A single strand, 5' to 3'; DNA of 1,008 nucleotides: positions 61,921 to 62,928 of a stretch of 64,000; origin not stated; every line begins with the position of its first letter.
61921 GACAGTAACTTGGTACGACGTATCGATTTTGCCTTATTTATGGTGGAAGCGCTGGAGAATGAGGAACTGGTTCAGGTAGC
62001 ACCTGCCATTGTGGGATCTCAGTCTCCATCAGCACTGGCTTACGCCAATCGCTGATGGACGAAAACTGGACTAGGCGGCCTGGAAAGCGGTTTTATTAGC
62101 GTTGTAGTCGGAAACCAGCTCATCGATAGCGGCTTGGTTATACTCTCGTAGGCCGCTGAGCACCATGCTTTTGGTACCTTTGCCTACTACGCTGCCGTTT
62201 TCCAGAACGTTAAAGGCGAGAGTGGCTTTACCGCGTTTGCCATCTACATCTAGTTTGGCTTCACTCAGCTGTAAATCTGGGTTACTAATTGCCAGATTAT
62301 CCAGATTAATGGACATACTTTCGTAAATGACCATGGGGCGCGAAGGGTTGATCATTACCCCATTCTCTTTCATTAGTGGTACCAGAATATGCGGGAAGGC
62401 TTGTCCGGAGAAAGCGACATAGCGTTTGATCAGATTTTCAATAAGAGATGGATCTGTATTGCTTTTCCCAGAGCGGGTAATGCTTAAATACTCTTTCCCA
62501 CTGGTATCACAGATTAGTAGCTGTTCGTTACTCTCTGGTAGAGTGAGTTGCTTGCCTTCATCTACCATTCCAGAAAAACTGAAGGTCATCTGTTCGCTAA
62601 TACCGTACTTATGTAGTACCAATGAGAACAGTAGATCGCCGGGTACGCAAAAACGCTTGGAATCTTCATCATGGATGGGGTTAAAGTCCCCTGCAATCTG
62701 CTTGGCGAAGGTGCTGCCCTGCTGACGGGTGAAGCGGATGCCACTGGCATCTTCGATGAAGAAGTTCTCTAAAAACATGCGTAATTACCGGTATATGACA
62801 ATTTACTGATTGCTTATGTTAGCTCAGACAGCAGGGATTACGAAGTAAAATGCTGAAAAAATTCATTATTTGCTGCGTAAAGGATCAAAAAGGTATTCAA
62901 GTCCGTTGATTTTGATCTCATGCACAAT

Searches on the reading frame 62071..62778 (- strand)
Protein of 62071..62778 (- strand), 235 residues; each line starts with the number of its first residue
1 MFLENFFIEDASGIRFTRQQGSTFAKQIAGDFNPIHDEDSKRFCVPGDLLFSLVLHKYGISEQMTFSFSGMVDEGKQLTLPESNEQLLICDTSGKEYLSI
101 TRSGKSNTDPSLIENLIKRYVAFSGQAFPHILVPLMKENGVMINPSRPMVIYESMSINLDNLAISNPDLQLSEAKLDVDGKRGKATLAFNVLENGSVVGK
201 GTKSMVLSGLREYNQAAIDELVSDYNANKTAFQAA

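Call 53: find_encoding_contigs(protein=window:62071-62778:-, flank=10000, max_places=3)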
Protein window:62071-62778:- (235 aa): 3 contigs read that carry it; 1 place shown.
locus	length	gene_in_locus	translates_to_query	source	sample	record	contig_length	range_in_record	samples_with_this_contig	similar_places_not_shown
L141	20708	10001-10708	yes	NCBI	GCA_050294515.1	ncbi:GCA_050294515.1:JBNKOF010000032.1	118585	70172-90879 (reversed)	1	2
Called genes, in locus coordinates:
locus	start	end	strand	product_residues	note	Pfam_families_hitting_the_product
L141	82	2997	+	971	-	PF00675:Peptidase_M16, PF05193:Peptidase_M16_C, PF08367:M16C_assoc, PF05193:Peptidase_M16_C, PF22516:PreP_C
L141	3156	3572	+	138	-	PF04186:FxsA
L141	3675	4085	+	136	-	PF13279:4HBT_2, PF03061:4HBT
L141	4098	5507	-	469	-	-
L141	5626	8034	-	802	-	PF22113:Mtrc-MtrF_II-IV_dom (faint), PF09699:Paired_CXXCH_1 (faint), PF14522:Cytochrome_C7 (faint)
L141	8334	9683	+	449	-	PF01136:Peptidase_U32, PF16325:Peptidase_U32_C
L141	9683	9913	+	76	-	PF12843:QSregVF_b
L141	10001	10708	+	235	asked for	PF12119:DUF3581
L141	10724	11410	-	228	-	PF01370:Epimerase (weak), PF05368:NmrA, PF13460:NAD_binding_10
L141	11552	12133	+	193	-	PF18433:DUF5610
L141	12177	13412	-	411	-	PF01494:FAD_binding_3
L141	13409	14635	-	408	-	PF00070:Pyr_redox (faint), PF01266:DAO (faint), PF01494:FAD_binding_3, PF05834:Lycopene_cycl (faint), PF07992:Pyr_redox_2 (faint)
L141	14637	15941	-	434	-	PF05195:AMP_N, PF00557:Peptidase_M24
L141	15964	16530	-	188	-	PF03695:UPF0149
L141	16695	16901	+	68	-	-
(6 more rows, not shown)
